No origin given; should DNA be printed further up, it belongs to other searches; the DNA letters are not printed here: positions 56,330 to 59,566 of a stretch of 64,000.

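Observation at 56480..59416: Single ORF fusing a GT-C glycosyltransferase, a carbohydrate-binding-like beta-sandwich and a complete Wzm ABC-2 permease: a possible coupled export-and-transfer machine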

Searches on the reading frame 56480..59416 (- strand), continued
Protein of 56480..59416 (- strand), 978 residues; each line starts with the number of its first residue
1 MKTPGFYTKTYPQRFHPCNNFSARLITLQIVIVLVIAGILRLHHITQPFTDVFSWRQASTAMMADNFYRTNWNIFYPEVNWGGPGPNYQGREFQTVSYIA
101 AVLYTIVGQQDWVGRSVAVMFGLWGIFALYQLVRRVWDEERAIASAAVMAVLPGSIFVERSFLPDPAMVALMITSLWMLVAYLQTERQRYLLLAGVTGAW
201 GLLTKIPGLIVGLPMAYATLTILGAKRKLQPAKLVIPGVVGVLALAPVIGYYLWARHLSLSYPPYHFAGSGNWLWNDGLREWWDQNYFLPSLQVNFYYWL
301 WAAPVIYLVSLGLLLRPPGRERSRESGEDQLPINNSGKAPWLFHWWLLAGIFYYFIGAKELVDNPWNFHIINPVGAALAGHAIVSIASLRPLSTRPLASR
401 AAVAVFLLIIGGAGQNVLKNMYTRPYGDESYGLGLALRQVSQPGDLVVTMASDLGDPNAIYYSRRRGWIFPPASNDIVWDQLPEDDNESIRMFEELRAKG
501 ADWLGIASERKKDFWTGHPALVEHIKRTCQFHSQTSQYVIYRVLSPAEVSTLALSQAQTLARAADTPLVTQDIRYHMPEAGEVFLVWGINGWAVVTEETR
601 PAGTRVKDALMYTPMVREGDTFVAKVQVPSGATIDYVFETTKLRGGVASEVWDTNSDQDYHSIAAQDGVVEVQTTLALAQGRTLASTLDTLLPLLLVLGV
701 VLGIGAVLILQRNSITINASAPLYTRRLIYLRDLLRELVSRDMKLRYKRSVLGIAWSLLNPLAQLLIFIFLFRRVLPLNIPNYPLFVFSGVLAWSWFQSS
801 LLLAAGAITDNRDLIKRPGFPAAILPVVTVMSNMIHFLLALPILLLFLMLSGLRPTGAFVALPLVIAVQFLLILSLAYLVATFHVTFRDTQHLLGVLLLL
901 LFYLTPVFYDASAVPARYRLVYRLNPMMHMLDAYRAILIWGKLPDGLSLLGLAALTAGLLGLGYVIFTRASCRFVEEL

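Call 48: find_encoding_contigs(protein=P0003, flank=10000, max_places=1)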
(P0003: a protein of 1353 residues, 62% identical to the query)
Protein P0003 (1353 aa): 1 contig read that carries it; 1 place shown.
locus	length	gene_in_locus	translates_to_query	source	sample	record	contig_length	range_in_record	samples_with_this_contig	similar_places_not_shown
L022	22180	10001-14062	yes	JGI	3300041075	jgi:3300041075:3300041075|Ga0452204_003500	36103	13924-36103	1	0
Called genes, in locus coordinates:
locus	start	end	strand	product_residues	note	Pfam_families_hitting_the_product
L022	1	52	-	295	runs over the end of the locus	PF00953:Glycos_transf_4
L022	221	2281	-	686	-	PF04041:Glyco_hydro_130 (faint)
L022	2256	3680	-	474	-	PF13354:Beta-lactamase2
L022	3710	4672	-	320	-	PF00291:PALP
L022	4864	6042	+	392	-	PF13641:Glyco_tranf_2_3, PF00535:Glycos_transf_2, PF13632:Glyco_trans_2_3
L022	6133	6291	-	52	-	-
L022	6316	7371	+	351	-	-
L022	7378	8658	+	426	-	PF13506:Glyco_transf_21, PF00535:Glycos_transf_2, PF13641:Glyco_tranf_2_3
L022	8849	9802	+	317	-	PF13489:Methyltransf_23, PF08241:Methyltransf_11, PF08242:Methyltransf_12, PF13649:Methyltransf_25, PF13847:Methyltransf_31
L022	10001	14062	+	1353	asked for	PF00686:CBM_20 (faint), PF16760:CBM53 (faint), PF23166:Ig_N_CWD1 (faint), PF13231:PMT_2, PF01061:ABC2_membrane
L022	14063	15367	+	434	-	PF00005:ABC_tran, PF13304:AAA_21 (faint), PF14524:Wzt_C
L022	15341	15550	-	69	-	-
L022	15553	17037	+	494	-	PF00535:Glycos_transf_2, PF10111:Glyco_tranf_2_2, PF13641:Glyco_tranf_2_3, PF13632:Glyco_trans_2_3, PF07719:TPR_2 (faint)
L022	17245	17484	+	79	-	-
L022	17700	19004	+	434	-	PF02885:Glycos_trans_3N, PF00591:Glycos_transf_3, PF07831:PYNP_C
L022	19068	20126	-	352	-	-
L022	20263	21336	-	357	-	PF01321:Creatinase_N, PF00557:Peptidase_M24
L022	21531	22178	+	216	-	?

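Call 49: find_encoding_contigs(protein=P0005, flank=10000, max_places=1)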
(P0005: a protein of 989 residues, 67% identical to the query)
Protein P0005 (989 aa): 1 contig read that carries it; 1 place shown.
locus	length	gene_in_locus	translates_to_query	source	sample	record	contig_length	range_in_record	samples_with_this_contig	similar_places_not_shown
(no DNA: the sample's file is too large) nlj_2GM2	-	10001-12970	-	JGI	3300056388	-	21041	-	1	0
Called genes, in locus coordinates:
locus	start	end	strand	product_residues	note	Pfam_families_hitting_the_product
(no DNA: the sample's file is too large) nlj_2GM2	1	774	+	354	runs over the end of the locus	PF01073:3Beta_HSD (weak), PF01370:Epimerase, PF02719:Polysacc_synt_2 (weak), PF04321:RmlD_sub_bind, PF16363:GDP_Man_Dehyd, PF07993:NAD_binding_4 (weak)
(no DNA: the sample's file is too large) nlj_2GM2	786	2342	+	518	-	PF13489:Methyltransf_23 (weak), PF00535:Glycos_transf_2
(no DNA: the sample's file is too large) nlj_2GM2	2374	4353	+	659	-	-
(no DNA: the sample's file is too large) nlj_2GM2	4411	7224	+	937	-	PF23166:Ig_N_CWD1 (faint), PF16760:CBM53 (faint)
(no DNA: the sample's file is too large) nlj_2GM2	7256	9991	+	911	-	PF00535:Glycos_transf_2, PF13641:Glyco_tranf_2_3, PF13632:Glyco_trans_2_3, PF00535:Glycos_transf_2, PF13641:Glyco_tranf_2_3, PF13632:Glyco_trans_2_3 (weak)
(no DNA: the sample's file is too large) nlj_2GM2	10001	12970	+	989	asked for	PF13231:PMT_2, PF01061:ABC2_membrane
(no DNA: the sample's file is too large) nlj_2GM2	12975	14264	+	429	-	PF00005:ABC_tran, PF13304:AAA_21 (faint), PF14524:Wzt_C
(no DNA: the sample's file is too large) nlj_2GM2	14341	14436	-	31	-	?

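Call 59: search_protein_families(library=ncbifam, proteins=[L002:11757-12713:+], max_evalue=0.001)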
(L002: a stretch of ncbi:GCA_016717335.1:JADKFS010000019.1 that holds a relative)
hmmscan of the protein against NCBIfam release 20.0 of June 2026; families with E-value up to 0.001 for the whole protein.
L002:11757-12713:+ (318 aa): 23 families
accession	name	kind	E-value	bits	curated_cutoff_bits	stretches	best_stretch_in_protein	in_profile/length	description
NF007986.1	PRK10714.1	equivalog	2.7e-73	246.8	529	1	3-311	7-311/316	undecaprenyl-phosphate 4-deoxy-4-formamido-L-arabinose transferase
NF047588.1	GlcsyltransPgfSStrep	equivalog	7.3e-51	173.2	500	1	3-310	2-304/308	glycosyltransferase PgfS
TIGR04182.1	glyco_TIGR04182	equivalog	1.2e-18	67.5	325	1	4-301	2-290/293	S-layer glycoprotein N-glycosyltransferase AglJ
TIGR03937.1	PgaC_IcaA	equivalog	1.1e-17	64.1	422.3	1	2-100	45-140/407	poly-beta-1,6-N-acetyl-D-glucosamine synthase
NF041875.1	EPS_EpsD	equivalog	2.2e-13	50.3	370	1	4-105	1-99/325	exopolysaccharide biosynthesis glycosyltransferase EpsD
TIGR03965.1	mycofact_glyco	equivalog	6.5e-12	45.1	280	1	2-110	74-179/467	mycofactocin biosynthesis glycosyltransferase MftF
NF058614.1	PPMAGASynPpgS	equivalog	1.2e-11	44.5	370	1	6-170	4-167/226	polyprenyl-phospho-N-acetylgalactosaminyl synthase PpgS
NF007482.0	PRK10073.1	equivalog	1.9e-11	43.6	423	1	2-106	6-106/334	glycosyltransferase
NF047683.1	TeichurnBiosyTuaG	equivalog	7.9e-11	42.1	400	1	2-98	6-99/252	teichuronic acid biosynthesis protein TuaG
TIGR04242.1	nodulat_NodC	equivalog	1.7e-10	40.5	550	1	1-106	47-152/395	chitooligosaccharide synthase NodC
TIGR04283.1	glyco_like_mftF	equivalog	3.3e-10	40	182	1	4-110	1-97/221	TIGR04283 family arsenosugar biosynthesis glycosyltransferase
NF041391.1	DPhHxTase_Halo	equivalog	8.8e-10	37.9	375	1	11-170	4-155/213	dolichyl-phosphate hexose transferase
NF045692.1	OglycostaseCruG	equivalog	8.4e-09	34.8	600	1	3-117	42-160/386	2'-O-glycosyltransferase CruG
NF010496.0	PRK13915.1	equivalog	1e-08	34.6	262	1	3-109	32-141/307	glucosyl-3-phosphoglycerate synthase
NF050050.1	ProtGlycPglI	equivalog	8.5e-08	31.9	500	1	1-113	1-111/306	GalNAc(5)-diNAcBac-PP-undecaprenol beta-1,3-glucosyltransferase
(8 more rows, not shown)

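Call 61: find_encoding_contigs(protein=P0002, flank=10000, max_places=2)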
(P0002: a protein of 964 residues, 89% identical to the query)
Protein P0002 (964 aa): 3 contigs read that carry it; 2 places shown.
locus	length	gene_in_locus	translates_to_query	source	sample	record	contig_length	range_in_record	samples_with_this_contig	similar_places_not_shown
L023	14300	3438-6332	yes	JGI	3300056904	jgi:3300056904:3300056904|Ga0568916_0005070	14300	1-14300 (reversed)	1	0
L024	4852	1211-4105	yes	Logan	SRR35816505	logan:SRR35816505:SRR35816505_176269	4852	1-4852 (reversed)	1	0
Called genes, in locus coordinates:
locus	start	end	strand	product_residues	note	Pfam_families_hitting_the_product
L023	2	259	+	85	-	?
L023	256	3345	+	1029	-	PF00535:Glycos_transf_2, PF10111:Glyco_tranf_2_2, PF13641:Glyco_tranf_2_3, PF01522:Polysacc_deac_1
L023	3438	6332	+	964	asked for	PF13231:PMT_2, PF01061:ABC2_membrane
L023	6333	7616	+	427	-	PF00005:ABC_tran, PF13304:AAA_21 (faint), PF14524:Wzt_C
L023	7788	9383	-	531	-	PF00171:Aldedh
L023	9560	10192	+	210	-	PF00702:Hydrolase (faint), PF08645:PNK3P (weak), PF13419:HAD_2 (faint), PF13242:Hydrolase_like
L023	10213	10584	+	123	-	PF00892:EamA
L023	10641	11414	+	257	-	PF00132:Hexapep, PF14602:Hexapep_2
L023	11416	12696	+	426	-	PF00535:Glycos_transf_2, PF10111:Glyco_tranf_2_2 (weak), PF13641:Glyco_tranf_2_3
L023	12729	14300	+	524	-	?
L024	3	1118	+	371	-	?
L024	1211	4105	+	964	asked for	PF13231:PMT_2, PF01061:ABC2_membrane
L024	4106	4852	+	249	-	?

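Call 62: find_encoding_contigs(protein=P0004, flank=10000, max_places=1)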
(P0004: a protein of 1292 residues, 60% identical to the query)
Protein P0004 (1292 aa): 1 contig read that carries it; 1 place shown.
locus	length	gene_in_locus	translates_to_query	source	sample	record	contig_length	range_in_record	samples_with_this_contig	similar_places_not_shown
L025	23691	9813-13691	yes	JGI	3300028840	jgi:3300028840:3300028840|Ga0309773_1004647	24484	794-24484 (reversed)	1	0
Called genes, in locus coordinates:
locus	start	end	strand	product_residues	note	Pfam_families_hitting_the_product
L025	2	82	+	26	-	?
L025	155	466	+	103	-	PF01502:PRA-CH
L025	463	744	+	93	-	PF01503:PRA-PH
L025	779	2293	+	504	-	PF02142:MGS, PF01808:AICARFT_IMPCHas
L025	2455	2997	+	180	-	PF04542:Sigma70_r2, PF08281:Sigma70_r4_2, PF04545:Sigma70_r4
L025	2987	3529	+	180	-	PF13490:zf-HC2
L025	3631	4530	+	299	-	PF17115:Toast_rack_N, PF09922:LiaF-like_C (weak)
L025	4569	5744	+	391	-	PF26514:DUF8173 (weak)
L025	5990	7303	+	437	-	PF00535:Glycos_transf_2, PF10111:Glyco_tranf_2_2 (weak), PF13641:Glyco_tranf_2_3, PF13632:Glyco_trans_2_3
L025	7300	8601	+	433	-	PF00535:Glycos_transf_2, PF10111:Glyco_tranf_2_2 (weak), PF13641:Glyco_tranf_2_3, PF13632:Glyco_trans_2_3 (weak), PF02709:Glyco_transf_7C (weak)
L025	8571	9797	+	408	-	PF13632:Glyco_trans_2_3 (faint), PF13506:Glyco_transf_21 (weak), PF13641:Glyco_tranf_2_3, PF00535:Glycos_transf_2, PF10111:Glyco_tranf_2_2 (weak)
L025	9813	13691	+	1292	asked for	PF16760:CBM53 (faint), PF00686:CBM_20 (faint), PF13231:PMT_2, PF01061:ABC2_membrane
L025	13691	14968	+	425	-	PF00005:ABC_tran, PF13304:AAA_21 (faint), PF14524:Wzt_C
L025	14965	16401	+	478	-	PF13641:Glyco_tranf_2_3, PF00535:Glycos_transf_2, PF10111:Glyco_tranf_2_2, PF13632:Glyco_trans_2_3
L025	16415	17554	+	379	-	PF00535:Glycos_transf_2, PF10111:Glyco_tranf_2_2, PF13641:Glyco_tranf_2_3, PF13632:Glyco_trans_2_3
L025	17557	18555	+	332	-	PF00535:Glycos_transf_2, PF10111:Glyco_tranf_2_2, PF13506:Glyco_transf_21, PF13641:Glyco_tranf_2_3, PF13632:Glyco_trans_2_3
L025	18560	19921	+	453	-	PF13439:Glyco_transf_4, PF13579:Glyco_trans_4_4, PF00534:Glycos_transf_1, PF13692:Glyco_trans_1_4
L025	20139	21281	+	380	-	-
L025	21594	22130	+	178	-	PF00027:cNMP_binding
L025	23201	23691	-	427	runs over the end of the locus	?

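Call 66: search_protein_families(library=pfam, proteins=[P0249, P0300, P0305, P0371, P0366, P0057, P0241, P0286, P0345], max_evalue=0.001)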
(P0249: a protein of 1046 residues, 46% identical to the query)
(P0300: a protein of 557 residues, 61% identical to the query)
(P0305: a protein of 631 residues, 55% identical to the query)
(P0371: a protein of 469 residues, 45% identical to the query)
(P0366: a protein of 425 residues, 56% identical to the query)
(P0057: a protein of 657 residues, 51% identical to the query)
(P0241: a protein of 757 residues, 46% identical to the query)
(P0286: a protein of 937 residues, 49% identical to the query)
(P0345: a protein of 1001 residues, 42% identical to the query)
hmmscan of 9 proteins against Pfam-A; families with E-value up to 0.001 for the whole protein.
P0249 (1046 aa): 3 families
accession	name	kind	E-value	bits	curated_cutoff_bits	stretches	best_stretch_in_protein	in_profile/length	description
PF01061.29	ABC2_membrane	-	3.6e-19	69.6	26.9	1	803-1006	3-210/211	ABC-2 type transporter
PF13231.12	PMT_2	-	4.7e-14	53.4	26.1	1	74-235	1-158/160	Dolichyl-phosphate-mannose-protein mannosyltransferase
PF16760.10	CBM53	-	4.9e-05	24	27.6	0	642-699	3-50/57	Starch/carbohydrate-binding module (family 53)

P0300 (557 aa): 2 families
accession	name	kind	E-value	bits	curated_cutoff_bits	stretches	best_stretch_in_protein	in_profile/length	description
PF01061.29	ABC2_membrane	-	3.3e-13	50.1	26.9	1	314-517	3-210/211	ABC-2 type transporter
PF05050.19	Methyltransf_21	-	2.9e-08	34.5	22.7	1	61-201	1-155/173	Methyltransferase FkbM domain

P0305 (631 aa): 4 families
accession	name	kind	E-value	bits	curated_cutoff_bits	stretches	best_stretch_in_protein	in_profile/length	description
PF00535.33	Glycos_transf_2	-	1.4e-35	123.1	23.3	1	7-113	1-108/168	Glycosyl transferase family 2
PF10111.15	Glyco_tranf_2_2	-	6.4e-27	95.2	27.3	1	7-218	1-223/276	Glycosyltransferase like family 2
PF01061.29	ABC2_membrane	-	8.6e-17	61.8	26.9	1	388-592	4-211/211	ABC-2 type transporter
PF13641.12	Glyco_tranf_2_3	-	1.2e-14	55.4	27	1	6-197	3-197/230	Glycosyltransferase like family 2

P0371 (469 aa): 1 family
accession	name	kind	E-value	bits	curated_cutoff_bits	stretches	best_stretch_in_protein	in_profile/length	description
PF01061.29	ABC2_membrane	-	5.6e-14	52.6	26.9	1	228-429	5-210/211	ABC-2 type transporter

P0366 (425 aa): 1 family
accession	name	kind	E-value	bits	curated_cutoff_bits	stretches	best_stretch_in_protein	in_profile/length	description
PF01061.29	ABC2_membrane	-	5.6e-11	42.8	26.9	1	280-385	103-210/211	ABC-2 type transporter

P0057 (657 aa): 1 family
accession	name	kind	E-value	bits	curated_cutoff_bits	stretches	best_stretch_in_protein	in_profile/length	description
PF13231.12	PMT_2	-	5.1e-17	63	26.1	1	87-241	6-159/160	Dolichyl-phosphate-mannose-protein mannosyltransferase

P0241 (757 aa): 1 family
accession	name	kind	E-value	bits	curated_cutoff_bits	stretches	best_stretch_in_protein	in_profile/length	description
PF13231.12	PMT_2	-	7.4e-14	52.7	26.1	1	283-435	7-158/160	Dolichyl-phosphate-mannose-protein mannosyltransferase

P0286 (937 aa): 2 families
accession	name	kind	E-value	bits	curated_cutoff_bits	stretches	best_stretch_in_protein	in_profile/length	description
PF23166.1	Ig_N_CWD1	-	5e-08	33.6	27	0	505-563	27-91/121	Alpha-glucan water dikinase 1 Ig-like N-terminal domain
PF16760.10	CBM53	-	3.3e-07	30.9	27.6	0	505-562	2-49/57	Starch/carbohydrate-binding module (family 53)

P0345 (1001 aa): 2 families
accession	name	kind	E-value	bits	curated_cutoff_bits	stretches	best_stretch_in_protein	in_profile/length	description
PF23166.1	Ig_N_CWD1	-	1e-08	35.8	27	0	855-933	39-118/121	Alpha-glucan water dikinase 1 Ig-like N-terminal domain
PF16760.10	CBM53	-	8.3e-05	23.2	27.6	0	507-561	4-48/57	Starch/carbohydrate-binding module (family 53)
